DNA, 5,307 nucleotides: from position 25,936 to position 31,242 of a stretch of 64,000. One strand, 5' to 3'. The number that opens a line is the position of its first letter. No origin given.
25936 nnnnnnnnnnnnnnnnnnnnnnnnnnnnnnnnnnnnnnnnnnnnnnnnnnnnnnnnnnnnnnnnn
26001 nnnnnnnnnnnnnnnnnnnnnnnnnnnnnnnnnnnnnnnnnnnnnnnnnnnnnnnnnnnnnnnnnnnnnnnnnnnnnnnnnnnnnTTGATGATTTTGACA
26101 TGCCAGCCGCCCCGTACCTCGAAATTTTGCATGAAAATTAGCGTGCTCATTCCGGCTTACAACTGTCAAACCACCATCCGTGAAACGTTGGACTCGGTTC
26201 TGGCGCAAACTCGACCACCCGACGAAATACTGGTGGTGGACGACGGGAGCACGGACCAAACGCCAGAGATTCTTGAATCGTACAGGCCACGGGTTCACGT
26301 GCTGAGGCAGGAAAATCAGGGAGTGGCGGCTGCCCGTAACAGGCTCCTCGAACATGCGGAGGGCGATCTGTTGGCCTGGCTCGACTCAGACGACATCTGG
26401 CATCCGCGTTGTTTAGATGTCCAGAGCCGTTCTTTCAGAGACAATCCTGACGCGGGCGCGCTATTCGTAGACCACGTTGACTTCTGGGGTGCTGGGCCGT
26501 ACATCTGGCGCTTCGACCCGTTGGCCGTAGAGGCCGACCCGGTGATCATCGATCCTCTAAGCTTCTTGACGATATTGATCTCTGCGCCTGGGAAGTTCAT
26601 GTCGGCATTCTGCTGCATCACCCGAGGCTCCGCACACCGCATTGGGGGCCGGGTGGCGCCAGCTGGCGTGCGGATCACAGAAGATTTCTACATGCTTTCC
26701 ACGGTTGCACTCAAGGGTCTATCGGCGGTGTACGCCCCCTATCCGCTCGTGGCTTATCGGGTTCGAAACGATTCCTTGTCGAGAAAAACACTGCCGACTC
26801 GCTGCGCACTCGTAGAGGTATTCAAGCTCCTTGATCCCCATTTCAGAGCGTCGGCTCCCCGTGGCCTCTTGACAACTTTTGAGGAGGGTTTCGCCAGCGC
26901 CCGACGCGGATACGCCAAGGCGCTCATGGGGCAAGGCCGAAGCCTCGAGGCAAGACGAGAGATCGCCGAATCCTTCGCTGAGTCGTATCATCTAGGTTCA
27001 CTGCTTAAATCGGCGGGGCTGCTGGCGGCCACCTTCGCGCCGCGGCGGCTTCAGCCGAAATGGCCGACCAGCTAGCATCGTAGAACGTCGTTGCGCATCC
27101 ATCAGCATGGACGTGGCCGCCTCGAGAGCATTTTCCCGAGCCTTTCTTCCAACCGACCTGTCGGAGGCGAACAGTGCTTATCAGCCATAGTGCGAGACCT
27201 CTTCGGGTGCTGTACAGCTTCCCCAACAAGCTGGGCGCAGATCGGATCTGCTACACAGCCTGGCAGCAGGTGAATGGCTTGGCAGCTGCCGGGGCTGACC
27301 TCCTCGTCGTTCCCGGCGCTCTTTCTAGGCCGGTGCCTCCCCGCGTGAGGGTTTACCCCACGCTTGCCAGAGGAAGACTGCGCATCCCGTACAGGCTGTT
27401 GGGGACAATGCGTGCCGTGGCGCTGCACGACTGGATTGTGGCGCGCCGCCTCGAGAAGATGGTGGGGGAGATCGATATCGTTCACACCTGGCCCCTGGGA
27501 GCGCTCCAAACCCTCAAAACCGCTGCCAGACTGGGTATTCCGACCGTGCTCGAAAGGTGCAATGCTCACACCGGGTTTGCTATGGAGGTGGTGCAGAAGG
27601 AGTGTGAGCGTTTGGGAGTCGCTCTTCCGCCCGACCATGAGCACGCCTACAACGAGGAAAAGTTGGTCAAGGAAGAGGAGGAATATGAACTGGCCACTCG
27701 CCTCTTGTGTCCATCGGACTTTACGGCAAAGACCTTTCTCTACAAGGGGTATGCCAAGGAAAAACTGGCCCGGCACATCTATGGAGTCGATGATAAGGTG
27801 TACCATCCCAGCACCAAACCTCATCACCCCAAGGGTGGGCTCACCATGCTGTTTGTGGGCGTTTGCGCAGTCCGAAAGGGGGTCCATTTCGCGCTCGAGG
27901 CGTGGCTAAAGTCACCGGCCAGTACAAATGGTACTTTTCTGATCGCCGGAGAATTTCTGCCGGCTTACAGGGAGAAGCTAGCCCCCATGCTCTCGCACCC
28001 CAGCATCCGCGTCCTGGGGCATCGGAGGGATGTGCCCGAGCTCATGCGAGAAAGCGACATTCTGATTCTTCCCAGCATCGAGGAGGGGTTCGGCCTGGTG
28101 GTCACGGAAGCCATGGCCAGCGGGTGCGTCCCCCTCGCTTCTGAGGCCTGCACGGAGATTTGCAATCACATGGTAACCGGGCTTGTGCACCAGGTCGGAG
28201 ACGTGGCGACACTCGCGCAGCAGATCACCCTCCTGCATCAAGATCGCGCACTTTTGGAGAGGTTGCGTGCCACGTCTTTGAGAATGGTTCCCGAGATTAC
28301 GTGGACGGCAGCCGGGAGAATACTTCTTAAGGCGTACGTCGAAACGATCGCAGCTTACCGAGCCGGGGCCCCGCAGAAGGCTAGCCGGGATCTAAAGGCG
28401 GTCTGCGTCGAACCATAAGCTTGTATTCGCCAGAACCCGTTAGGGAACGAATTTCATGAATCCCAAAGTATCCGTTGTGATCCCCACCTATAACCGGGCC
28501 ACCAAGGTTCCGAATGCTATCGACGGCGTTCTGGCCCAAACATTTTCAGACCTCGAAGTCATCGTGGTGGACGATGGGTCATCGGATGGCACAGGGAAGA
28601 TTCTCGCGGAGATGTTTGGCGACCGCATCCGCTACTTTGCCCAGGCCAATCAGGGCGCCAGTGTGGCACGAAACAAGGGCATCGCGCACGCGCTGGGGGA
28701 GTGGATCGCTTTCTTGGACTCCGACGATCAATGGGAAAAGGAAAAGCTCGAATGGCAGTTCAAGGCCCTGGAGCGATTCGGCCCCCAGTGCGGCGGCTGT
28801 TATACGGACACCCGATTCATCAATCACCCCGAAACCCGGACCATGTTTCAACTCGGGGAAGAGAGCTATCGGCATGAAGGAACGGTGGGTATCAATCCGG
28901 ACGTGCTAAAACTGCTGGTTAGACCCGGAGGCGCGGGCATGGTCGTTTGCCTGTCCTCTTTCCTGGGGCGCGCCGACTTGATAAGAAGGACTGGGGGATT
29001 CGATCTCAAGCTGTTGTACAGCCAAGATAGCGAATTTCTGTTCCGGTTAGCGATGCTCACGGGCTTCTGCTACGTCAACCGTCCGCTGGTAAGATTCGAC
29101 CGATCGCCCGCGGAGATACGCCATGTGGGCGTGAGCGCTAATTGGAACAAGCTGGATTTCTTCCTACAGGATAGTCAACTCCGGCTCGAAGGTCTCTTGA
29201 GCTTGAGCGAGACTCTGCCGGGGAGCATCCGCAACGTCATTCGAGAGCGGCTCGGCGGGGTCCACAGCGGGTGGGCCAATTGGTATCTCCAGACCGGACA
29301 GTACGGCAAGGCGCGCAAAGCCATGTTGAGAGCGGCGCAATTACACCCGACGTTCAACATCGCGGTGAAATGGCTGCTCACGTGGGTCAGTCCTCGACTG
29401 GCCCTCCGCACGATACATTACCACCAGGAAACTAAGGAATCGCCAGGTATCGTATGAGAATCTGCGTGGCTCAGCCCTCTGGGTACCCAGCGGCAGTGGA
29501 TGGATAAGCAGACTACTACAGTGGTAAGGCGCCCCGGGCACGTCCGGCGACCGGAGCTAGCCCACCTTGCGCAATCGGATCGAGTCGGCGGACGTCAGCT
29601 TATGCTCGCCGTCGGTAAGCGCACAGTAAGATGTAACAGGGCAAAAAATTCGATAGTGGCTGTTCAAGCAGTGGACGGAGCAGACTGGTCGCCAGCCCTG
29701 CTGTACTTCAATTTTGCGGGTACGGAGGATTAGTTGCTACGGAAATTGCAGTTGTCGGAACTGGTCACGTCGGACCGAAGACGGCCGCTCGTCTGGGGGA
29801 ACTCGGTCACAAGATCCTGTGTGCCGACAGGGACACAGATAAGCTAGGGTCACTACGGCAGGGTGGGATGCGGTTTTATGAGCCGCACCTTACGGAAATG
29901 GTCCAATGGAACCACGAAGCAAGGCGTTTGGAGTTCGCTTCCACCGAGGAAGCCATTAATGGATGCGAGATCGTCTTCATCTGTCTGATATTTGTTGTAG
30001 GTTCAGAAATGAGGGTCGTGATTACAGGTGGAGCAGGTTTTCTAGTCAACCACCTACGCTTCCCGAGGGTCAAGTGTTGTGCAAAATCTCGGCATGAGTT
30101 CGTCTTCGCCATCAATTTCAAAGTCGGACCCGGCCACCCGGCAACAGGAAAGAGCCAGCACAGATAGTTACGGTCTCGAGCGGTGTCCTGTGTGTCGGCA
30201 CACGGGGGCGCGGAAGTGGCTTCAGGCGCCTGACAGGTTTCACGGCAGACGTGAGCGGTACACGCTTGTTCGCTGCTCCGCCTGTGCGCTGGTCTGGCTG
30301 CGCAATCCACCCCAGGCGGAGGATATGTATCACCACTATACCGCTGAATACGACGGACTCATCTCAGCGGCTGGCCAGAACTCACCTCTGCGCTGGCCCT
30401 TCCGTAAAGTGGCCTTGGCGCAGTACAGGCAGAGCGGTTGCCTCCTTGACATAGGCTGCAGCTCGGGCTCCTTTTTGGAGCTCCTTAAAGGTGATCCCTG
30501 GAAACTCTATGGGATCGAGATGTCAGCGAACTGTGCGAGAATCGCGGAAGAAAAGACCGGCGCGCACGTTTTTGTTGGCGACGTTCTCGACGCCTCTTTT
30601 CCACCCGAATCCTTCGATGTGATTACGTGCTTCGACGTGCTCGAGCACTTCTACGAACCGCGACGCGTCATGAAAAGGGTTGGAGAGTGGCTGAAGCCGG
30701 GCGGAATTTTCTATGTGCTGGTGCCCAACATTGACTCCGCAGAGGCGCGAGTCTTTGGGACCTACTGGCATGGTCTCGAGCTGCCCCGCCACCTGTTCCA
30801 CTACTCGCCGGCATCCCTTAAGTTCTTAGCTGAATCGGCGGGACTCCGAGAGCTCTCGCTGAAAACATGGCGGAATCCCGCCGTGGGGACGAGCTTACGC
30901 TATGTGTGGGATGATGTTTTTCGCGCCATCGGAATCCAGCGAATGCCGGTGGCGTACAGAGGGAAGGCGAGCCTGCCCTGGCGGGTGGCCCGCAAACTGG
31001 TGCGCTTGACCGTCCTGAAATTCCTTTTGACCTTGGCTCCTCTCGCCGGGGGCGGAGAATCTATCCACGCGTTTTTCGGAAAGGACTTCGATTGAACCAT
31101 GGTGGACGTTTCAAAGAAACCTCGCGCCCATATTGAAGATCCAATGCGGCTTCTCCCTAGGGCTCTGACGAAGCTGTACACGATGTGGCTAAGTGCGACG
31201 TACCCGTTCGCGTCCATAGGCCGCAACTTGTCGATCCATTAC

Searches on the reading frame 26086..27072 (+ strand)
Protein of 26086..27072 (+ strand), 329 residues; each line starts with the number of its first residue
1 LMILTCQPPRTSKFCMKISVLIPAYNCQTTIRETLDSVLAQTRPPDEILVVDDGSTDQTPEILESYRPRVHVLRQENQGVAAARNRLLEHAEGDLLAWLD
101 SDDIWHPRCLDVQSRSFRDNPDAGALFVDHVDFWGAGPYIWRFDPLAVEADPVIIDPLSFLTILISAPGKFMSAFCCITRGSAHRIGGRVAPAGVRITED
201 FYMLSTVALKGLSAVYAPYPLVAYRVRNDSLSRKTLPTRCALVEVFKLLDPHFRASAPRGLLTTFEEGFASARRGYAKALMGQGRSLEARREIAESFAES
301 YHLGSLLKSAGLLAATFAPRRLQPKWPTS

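Call 15: search_protein_families(library=pfam, proteins=[window:26086-27072:+], max_evalue=0.001)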
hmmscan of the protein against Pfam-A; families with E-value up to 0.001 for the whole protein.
window:26086-27072:+ (329 aa): 4 families
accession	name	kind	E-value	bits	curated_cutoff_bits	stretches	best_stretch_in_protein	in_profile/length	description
PF00535.33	Glycos_transf_2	-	3.7e-37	128.3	23.3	1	19-141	1-127/168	Glycosyl transferase family 2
PF13641.12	Glyco_tranf_2_3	-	6e-17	62.9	27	1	18-222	3-209/230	Glycosyltransferase like family 2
PF10111.15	Glyco_tranf_2_2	-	9.5e-11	42.1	27.3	1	19-123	1-117/276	Glycosyltransferase like family 2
PF13704.12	Glyco_tranf_2_4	-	6.5e-05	23.8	27.5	1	27-106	3-85/98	Glycosyl transferase family 2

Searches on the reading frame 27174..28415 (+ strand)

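Call 65: search_protein_families(library=pfam, proteins=[window:27174-28415:+], max_evalue=0.00001)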
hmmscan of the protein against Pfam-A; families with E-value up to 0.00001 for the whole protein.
window:27174-28415:+ (414 aa): 4 families
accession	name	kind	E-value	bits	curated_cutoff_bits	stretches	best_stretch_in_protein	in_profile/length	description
PF13692.12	Glyco_trans_1_4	-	1e-23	84.6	27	1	224-357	3-142/142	Glycosyl transferases group 1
PF00534.26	Glycos_transf_1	-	6.1e-21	75.1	26.4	1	217-365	10-166/172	Glycosyl transferases group 1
PF20706.3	GT4-conflict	-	1.9e-08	34.2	26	1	193-318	169-306/385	Family 4 Glycosyltransferase in conflict systems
PF13439.12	Glyco_transf_4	-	1.4e-06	28.9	28.5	1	31-199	10-160/170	Glycosyltransferase Family 4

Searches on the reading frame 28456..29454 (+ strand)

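Call 65: search_protein_families(library=pfam, proteins=[window:28456-29454:+], max_evalue=0.00001)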
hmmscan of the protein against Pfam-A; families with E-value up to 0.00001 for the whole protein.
window:28456-29454:+ (333 aa): 3 families
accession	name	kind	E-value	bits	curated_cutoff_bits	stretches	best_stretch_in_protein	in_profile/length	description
PF00535.33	Glycos_transf_2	-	1.1e-34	120.3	23.3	1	6-119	1-122/168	Glycosyl transferase family 2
PF10111.15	Glyco_tranf_2_2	-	2.6e-13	50.5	27.3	1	6-206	1-207/276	Glycosyltransferase like family 2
PF13641.12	Glyco_tranf_2_3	-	3.2e-12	47.4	27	1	3-124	1-127/230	Glycosyltransferase like family 2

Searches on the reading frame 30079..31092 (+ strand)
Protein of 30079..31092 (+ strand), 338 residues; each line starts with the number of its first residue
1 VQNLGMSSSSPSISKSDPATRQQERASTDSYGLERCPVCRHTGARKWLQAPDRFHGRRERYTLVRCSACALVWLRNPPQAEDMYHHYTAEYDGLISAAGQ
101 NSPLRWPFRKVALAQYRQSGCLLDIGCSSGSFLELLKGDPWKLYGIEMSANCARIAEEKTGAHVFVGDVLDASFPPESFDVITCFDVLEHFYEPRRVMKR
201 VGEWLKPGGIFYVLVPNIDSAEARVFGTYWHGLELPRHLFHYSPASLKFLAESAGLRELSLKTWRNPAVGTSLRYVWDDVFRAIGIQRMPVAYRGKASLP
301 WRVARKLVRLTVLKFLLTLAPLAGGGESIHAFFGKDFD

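Call 65: search_protein_families(library=pfam, proteins=[window:30079-31092:+], max_evalue=0.00001)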
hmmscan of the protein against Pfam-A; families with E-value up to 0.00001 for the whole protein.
window:30079-31092:+ (338 aa): 5 families
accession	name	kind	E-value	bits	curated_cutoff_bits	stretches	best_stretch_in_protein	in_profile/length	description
PF13489.12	Methyltransf_23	-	2e-27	96.4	27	1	114-258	18-161/164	Methyltransferase domain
PF08241.18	Methyltransf_11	-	1.1e-18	68.1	21.2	1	123-213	1-95/95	Methyltransferase domain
PF13649.12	Methyltransf_25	-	4.2e-15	56.7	27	1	123-209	2-97/97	Methyltransferase domain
PF08242.18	Methyltransf_12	-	4.7e-15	56.5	30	1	123-211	1-98/98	Methyltransferase domain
PF13847.12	Methyltransf_31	-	1.1e-11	45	27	1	122-217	7-113/145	Methyltransferase domain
